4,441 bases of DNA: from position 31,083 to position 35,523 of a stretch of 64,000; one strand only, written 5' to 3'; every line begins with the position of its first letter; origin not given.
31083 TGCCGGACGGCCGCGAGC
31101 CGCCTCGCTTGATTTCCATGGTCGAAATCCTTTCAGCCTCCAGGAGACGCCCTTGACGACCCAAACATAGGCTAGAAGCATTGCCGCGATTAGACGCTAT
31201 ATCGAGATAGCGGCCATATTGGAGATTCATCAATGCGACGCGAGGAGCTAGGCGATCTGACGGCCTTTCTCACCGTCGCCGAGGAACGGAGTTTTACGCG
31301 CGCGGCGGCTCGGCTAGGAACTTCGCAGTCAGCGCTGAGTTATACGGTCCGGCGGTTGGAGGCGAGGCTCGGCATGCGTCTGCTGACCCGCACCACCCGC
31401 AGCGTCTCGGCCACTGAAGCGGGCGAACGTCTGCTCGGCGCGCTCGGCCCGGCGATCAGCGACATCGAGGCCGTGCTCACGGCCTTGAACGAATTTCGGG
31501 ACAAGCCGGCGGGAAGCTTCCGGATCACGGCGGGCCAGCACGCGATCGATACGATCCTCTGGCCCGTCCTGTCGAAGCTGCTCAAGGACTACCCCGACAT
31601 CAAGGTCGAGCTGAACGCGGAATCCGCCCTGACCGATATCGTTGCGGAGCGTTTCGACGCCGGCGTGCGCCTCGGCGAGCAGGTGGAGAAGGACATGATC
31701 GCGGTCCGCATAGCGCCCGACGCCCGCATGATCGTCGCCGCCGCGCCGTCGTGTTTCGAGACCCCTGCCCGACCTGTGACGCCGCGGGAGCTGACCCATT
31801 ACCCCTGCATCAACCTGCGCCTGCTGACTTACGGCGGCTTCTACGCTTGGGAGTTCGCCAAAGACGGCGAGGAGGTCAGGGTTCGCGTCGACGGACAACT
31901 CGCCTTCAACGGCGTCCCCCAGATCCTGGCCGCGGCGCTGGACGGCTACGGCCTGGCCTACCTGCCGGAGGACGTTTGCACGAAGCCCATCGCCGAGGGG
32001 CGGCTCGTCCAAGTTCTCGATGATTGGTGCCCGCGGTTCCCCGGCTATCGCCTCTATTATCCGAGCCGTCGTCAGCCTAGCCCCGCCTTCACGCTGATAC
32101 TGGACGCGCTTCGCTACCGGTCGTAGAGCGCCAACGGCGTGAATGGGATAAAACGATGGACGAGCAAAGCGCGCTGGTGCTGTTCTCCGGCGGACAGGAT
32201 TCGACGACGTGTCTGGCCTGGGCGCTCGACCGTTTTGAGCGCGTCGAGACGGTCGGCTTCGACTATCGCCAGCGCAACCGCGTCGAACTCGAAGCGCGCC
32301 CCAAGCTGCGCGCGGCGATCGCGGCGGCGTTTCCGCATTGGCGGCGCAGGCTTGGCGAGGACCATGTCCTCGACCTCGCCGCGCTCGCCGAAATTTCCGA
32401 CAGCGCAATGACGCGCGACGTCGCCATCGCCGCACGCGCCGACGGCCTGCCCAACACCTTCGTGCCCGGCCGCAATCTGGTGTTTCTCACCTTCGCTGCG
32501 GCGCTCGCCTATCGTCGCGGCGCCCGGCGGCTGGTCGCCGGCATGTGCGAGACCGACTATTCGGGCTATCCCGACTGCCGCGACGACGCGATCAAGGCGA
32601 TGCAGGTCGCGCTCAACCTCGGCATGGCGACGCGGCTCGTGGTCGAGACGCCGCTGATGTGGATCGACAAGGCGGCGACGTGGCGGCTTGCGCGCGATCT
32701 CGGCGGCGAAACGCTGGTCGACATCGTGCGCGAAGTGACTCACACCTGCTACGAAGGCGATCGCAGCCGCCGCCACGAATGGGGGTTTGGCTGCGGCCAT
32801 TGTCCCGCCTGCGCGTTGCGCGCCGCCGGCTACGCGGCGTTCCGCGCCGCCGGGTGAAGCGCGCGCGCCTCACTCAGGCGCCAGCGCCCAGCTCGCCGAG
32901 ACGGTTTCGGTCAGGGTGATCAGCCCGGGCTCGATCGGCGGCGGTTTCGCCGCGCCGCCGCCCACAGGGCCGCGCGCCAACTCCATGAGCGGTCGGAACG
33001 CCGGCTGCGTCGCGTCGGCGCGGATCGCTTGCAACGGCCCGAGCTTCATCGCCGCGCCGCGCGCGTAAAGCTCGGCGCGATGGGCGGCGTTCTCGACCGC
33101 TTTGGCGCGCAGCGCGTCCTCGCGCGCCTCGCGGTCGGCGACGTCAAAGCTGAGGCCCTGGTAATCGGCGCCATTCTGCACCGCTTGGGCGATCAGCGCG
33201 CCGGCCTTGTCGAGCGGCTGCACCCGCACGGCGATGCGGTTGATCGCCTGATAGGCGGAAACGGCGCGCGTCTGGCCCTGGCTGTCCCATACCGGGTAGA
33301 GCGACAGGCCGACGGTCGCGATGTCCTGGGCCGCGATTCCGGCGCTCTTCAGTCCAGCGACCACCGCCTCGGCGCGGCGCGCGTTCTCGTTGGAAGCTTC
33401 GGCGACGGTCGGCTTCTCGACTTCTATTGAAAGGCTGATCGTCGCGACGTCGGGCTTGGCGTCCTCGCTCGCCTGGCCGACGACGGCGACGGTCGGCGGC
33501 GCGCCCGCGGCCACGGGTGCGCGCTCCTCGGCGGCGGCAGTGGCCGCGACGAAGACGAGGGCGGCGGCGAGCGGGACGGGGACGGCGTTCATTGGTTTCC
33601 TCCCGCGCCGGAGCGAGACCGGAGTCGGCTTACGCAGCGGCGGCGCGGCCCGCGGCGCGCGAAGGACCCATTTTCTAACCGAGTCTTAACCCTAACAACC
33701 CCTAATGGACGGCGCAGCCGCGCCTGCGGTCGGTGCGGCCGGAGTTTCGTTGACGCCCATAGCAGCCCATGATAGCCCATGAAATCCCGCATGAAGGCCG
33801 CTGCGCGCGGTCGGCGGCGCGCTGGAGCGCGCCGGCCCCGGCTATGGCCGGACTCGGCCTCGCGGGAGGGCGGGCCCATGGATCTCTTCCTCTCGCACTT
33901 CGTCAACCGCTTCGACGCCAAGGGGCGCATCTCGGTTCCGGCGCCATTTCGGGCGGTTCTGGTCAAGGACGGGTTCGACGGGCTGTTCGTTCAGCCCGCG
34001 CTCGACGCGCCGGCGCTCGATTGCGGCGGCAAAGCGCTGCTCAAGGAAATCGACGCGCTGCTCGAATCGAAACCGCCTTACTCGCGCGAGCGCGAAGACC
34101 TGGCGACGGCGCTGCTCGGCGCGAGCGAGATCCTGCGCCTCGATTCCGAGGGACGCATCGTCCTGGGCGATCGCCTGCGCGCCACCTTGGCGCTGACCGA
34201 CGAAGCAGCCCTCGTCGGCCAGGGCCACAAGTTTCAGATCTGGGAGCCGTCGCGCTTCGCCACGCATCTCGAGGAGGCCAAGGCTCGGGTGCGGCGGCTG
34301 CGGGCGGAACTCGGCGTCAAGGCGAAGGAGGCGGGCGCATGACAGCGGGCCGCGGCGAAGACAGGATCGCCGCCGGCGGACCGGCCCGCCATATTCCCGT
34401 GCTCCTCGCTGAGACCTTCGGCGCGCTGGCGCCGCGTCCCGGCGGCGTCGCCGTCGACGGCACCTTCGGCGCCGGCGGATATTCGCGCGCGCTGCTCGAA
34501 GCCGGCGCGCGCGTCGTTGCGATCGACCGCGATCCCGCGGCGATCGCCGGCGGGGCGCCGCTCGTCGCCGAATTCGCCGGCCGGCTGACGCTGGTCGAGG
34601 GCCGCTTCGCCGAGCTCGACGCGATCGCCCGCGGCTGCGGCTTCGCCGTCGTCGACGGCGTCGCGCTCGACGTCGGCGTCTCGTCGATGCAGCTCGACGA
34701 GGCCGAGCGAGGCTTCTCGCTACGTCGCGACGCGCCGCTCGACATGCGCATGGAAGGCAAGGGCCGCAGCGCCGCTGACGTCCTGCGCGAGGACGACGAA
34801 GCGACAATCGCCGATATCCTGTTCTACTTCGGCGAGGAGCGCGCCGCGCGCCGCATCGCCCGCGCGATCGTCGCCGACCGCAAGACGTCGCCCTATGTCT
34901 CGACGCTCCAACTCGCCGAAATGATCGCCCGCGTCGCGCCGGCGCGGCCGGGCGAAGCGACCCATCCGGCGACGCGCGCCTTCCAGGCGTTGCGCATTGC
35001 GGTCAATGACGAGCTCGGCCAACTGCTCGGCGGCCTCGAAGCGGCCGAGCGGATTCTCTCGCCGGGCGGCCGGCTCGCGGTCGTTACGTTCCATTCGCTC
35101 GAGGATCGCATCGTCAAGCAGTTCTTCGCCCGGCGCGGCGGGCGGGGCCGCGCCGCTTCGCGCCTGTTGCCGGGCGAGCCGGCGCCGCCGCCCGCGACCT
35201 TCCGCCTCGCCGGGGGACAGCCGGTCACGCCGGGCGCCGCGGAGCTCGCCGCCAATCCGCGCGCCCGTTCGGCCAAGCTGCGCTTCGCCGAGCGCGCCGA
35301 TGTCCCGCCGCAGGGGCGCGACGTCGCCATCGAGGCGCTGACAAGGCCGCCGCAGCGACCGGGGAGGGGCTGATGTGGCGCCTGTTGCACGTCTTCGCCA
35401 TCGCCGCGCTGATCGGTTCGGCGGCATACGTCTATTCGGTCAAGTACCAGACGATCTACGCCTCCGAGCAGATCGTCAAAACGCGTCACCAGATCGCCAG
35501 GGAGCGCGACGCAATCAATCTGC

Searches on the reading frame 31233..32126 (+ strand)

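Call 46: search_protein_families(library=pfam, proteins=[window:31233-32126:+], max_evalue=0.00001)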
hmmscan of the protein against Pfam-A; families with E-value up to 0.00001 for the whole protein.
window:31233-32126:+ (297 aa): 2 families
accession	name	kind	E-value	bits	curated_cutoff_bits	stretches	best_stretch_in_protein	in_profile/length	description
PF03466.25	LysR_substrate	-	2.1e-34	119.2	28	1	90-294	2-205/209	LysR substrate binding domain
PF00126.33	HTH_1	-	9.9e-22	77.1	26.6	1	7-65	2-60/60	Bacterial regulatory helix-turn-helix protein, lysR family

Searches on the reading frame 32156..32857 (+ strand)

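Call 46: search_protein_families(library=pfam, proteins=[window:32156-32857:+], max_evalue=0.00001)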
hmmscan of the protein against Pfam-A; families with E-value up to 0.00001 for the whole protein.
window:32156-32857:+ (233 aa): 1 family
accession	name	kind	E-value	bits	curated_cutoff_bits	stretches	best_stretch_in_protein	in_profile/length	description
PF06508.19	QueC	-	1.1e-68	231.4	22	1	6-228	2-208/210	Queuosine biosynthesis protein QueC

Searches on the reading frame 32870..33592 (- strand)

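Call 46: search_protein_families(library=pfam, proteins=[window:32870-33592:-], max_evalue=0.00001)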
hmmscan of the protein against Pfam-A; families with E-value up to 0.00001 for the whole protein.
window:32870-33592:- (240 aa): 1 family
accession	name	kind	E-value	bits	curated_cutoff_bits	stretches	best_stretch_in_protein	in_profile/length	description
PF04402.19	SIMPL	-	4.5e-46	158.1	25.2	1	35-235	1-205/205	Protein of unknown function (DUF541)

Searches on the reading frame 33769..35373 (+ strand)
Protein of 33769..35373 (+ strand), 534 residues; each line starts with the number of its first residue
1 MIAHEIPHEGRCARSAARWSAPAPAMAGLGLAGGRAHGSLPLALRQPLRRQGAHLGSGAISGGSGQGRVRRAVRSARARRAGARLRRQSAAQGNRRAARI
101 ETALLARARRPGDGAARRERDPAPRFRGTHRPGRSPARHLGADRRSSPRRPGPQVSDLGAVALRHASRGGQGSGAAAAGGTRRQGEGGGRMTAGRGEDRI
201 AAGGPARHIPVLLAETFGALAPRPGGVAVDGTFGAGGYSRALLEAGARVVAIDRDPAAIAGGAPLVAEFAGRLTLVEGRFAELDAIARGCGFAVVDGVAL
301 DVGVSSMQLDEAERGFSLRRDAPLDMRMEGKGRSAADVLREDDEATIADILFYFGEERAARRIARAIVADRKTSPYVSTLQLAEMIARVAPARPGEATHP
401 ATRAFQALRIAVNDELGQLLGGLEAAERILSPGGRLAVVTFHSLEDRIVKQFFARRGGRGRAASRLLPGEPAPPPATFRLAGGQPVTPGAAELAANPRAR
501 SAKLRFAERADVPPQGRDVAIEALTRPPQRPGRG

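Call 46: search_protein_families(library=pfam, proteins=[window:33769-35373:+], max_evalue=0.00001)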
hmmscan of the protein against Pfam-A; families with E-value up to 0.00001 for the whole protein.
window:33769-35373:+ (534 aa): 1 family
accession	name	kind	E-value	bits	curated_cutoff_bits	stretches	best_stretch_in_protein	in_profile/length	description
PF01795.25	Methyltransf_5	-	4.9e-90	302.6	27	1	207-509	3-308/309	MraW methylase family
